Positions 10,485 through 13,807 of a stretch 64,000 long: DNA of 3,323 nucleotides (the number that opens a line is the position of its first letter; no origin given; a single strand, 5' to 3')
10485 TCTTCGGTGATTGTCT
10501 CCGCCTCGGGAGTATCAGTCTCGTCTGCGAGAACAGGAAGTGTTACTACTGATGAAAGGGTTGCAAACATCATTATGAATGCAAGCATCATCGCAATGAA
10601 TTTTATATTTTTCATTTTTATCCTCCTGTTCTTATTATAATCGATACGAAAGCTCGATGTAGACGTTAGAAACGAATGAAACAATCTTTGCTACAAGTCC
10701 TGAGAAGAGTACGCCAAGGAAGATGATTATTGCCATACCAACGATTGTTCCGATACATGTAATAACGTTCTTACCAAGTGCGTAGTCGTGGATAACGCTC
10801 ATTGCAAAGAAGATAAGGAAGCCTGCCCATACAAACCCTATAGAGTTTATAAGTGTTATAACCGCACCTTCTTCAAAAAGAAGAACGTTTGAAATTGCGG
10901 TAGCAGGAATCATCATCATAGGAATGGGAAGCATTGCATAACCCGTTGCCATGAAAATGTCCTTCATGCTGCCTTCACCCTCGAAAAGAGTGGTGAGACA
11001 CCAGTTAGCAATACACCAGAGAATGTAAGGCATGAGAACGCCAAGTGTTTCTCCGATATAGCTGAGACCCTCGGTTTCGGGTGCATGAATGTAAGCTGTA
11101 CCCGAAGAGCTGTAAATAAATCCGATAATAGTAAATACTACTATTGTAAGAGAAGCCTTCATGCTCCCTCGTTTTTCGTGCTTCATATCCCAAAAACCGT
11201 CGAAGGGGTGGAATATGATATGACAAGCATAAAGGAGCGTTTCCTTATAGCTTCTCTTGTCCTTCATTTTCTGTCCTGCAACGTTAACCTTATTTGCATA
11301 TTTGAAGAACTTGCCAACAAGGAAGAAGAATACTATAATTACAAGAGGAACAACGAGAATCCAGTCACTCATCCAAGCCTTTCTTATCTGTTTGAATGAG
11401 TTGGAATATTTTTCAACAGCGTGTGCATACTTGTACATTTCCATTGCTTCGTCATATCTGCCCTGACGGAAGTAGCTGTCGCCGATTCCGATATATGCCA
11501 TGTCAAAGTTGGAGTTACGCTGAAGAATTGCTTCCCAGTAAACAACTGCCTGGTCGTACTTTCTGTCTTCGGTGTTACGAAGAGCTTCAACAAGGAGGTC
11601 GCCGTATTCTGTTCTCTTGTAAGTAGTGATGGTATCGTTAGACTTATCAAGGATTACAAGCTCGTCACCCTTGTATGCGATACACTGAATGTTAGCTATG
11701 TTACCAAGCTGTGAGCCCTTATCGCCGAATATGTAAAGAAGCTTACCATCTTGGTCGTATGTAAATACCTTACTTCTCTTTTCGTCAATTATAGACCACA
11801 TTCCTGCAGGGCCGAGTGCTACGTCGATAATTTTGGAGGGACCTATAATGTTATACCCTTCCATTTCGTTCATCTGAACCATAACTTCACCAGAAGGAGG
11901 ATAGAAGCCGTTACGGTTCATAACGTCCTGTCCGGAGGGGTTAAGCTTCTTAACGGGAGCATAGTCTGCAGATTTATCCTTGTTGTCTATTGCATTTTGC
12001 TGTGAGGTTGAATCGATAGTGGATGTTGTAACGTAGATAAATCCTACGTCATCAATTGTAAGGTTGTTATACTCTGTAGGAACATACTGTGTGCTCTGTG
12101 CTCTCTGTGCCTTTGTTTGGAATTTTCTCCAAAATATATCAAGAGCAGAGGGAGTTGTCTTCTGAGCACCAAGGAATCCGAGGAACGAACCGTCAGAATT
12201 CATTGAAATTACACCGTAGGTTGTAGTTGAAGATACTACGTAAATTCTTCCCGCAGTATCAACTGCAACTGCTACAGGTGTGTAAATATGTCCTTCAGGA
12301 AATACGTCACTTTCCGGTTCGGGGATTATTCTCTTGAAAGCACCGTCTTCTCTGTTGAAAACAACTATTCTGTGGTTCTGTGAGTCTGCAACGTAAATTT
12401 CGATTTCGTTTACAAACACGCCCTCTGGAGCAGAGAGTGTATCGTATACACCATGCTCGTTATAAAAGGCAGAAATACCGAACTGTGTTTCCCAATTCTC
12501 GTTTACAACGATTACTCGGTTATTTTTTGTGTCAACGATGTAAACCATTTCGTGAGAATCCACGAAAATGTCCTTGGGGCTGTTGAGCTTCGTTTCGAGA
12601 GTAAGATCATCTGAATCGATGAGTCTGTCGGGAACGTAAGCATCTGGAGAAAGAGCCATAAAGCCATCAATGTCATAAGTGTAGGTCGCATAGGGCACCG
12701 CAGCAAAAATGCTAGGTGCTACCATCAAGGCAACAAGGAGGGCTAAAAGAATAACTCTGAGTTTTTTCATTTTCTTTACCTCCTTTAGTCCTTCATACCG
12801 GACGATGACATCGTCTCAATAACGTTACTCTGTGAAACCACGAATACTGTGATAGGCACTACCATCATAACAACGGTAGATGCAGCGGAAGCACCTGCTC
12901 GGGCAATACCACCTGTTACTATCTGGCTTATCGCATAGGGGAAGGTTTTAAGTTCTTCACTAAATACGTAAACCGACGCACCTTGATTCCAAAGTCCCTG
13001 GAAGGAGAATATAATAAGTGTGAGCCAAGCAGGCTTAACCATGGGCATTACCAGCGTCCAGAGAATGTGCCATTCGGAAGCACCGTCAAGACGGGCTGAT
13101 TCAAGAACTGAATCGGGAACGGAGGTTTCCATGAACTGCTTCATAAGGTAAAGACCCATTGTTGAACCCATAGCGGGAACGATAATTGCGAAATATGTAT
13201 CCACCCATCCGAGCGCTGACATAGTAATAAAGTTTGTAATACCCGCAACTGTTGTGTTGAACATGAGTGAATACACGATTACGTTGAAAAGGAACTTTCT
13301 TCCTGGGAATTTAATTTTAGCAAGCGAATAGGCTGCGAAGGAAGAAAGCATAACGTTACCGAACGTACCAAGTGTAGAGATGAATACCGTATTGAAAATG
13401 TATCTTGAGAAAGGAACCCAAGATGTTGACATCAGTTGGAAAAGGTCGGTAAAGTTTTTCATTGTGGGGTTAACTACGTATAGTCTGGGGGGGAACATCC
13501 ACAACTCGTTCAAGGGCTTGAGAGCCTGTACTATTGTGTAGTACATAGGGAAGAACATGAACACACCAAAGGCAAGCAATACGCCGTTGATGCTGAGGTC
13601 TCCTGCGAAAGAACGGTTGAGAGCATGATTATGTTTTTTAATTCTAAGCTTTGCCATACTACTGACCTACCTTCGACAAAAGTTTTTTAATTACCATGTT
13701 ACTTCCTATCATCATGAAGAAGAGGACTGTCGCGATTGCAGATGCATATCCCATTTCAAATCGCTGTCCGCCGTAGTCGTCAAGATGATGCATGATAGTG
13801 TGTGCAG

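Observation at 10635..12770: Fusion of an exported six-bladed NHL beta-propeller and TPR to a Yip1-like polytopic membrane domain, embedded between two permease pairs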

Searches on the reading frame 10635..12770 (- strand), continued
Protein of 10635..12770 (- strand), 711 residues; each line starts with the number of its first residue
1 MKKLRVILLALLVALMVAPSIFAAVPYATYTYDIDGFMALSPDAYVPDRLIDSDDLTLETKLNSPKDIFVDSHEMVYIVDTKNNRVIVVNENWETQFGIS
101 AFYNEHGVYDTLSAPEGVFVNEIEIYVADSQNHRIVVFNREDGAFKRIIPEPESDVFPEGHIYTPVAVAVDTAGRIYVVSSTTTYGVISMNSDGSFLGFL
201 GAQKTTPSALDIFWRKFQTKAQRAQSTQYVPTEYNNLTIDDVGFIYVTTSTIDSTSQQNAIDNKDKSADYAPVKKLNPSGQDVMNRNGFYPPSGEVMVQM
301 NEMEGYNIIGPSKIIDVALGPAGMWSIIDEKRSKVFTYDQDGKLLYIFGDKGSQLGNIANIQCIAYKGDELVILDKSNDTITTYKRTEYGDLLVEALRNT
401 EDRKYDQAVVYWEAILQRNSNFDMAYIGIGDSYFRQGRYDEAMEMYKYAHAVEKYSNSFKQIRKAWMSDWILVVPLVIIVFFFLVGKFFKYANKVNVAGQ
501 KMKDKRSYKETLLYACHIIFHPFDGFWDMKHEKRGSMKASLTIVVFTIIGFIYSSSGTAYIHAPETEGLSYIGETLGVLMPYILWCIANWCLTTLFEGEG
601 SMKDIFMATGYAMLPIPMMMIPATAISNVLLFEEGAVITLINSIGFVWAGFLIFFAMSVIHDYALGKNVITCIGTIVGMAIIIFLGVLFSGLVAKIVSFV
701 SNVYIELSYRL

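Call 86: find_encoding_contigs(protein=P0489, flank=10000, max_places=1)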
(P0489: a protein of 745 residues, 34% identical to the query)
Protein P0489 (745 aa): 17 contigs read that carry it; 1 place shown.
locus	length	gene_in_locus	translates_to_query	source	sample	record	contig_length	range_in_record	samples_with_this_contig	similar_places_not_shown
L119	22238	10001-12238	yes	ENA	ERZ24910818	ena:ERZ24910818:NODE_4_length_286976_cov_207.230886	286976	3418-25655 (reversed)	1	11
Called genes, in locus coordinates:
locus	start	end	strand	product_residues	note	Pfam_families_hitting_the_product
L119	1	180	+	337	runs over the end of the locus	PF00331:Glyco_hydro_10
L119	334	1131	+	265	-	PF00756:Esterase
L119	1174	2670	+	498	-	PF04616:Glyco_hydro_43, PF17851:GH43_C2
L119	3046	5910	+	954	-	PF01547:SBP_bac_1, PF13416:SBP_bac_8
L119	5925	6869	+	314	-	PF00528:BPD_transp_1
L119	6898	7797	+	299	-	PF00528:BPD_transp_1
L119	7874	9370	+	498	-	PF01436:NHL (faint)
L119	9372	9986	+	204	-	PF04893:Yip1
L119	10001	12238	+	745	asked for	PF18952:DUF5696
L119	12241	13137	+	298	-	PF00528:BPD_transp_1 (weak)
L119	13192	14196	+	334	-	PF00528:BPD_transp_1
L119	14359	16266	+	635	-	PF13416:SBP_bac_8, PF06452:CBM9_1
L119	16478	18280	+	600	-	PF00672:HAMP (weak), PF06580:His_kinase, PF02518:HATPase_c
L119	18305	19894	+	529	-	PF00072:Response_reg, PF00165:HTH_AraC (faint), PF12833:HTH_18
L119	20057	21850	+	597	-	PF00672:HAMP (weak), PF06580:His_kinase, PF02518:HATPase_c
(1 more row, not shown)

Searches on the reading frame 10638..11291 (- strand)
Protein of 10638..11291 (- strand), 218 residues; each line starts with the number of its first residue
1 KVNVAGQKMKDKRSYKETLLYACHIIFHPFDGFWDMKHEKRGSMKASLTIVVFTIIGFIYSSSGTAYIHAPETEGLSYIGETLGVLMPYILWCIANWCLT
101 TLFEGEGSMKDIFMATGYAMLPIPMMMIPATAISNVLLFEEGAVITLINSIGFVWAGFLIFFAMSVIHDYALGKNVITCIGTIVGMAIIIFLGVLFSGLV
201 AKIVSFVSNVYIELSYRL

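Call 81: search_solved_structures(query=window:10638-11291:-, max_evalue=10)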
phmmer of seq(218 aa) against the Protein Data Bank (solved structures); distinct sequences matched with E-value up to 10: 0.
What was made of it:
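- Tried and rejected: No hit even at E 10 (call 81).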

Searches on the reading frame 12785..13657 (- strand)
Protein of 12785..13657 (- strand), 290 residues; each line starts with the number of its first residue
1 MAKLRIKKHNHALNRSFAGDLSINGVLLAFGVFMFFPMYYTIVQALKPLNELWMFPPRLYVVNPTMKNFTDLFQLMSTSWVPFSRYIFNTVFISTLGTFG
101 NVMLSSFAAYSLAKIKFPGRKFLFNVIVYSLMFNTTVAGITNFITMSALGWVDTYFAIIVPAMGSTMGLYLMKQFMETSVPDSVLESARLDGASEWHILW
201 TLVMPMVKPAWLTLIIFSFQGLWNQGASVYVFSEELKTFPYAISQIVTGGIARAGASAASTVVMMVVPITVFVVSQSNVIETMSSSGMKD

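Call 5: search_protein_families(library=pfam, proteins=[window:12785-13657:-], max_evalue=0.01)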
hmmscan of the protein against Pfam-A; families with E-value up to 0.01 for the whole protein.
window:12785-13657:- (290 aa): 1 family
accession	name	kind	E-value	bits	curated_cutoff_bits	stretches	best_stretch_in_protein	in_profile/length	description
PF00528.27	BPD_transp_1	-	7.4e-13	49.1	26.4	1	103-276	3-175/184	Binding-protein-dependent transport system inner membrane component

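Call 6: search_protein_families(library=ncbifam, proteins=[window:12785-13657:-], max_evalue=0.01)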
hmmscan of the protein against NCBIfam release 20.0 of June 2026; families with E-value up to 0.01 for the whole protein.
window:12785-13657:- (290 aa): 13 families
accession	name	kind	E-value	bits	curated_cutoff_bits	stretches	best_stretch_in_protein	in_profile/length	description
NF008210.0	PRK10973.1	equivalog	5.9e-22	78.7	297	1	26-282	15-275/281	sn-glycerol-3-phosphate ABC transporter permease UgpE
NF040932.1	ABC_arch_GlcU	equivalog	4.7e-18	65.8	340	1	26-278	8-259/272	glucose ABC transporter permease GlcU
NF008231.0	PRK10998.1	equivalog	3.7e-16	59.6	261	1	81-290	79-296/296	maltose ABC transporter permease MalG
TIGR02139.1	permease_CysT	equivalog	2.2e-09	37.3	246.1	1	52-283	19-261/265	sulfate ABC transporter permease subunit CysT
NF007047.0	PRK09500.1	equivalog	7.3e-09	35.6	326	1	89-277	62-250/257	spermidine/putrescine ABC transporter permease PotC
TIGR02141.1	modB_ABC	equivalog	1.1e-08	35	182.6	1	91-270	4-200/208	molybdate ABC transporter permease subunit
TIGR00969.1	3a0106s02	subfamily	2e-07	30.8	240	1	60-278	38-267/272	sulfate ABC transporter permease subunit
NF006939.0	PRK09421.1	equivalog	8.7e-07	28.6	262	1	92-279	17-219/230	molybdate ABC transporter permease subunit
TIGR01581.1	Mo_ABC_porter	hypoth_equivalog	3.7e-06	26.6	210.3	1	91-267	27-218/225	ABC transporter permease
NF008208.0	PRK10971.1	equivalog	4.9e-06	26.2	415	1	90-270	63-256/277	sulfate/thiosulfate ABC transporter permease CysT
TIGR01097.1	PhnE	equivalog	6.4e-06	25.8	216.7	1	67-219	37-192/252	phosphonate ABC transporter, permease protein PhnE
TIGR02140.1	permease_CysW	equivalog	2.9e-05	23.7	329.1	1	90-274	52-251/261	sulfate ABC transporter permease subunit CysW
NF011624.0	PRK15050.1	equivalog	4.3e-05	22.8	247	1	179-275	186-282/297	2-aminoethylphosphonate ABC transporter permease subunit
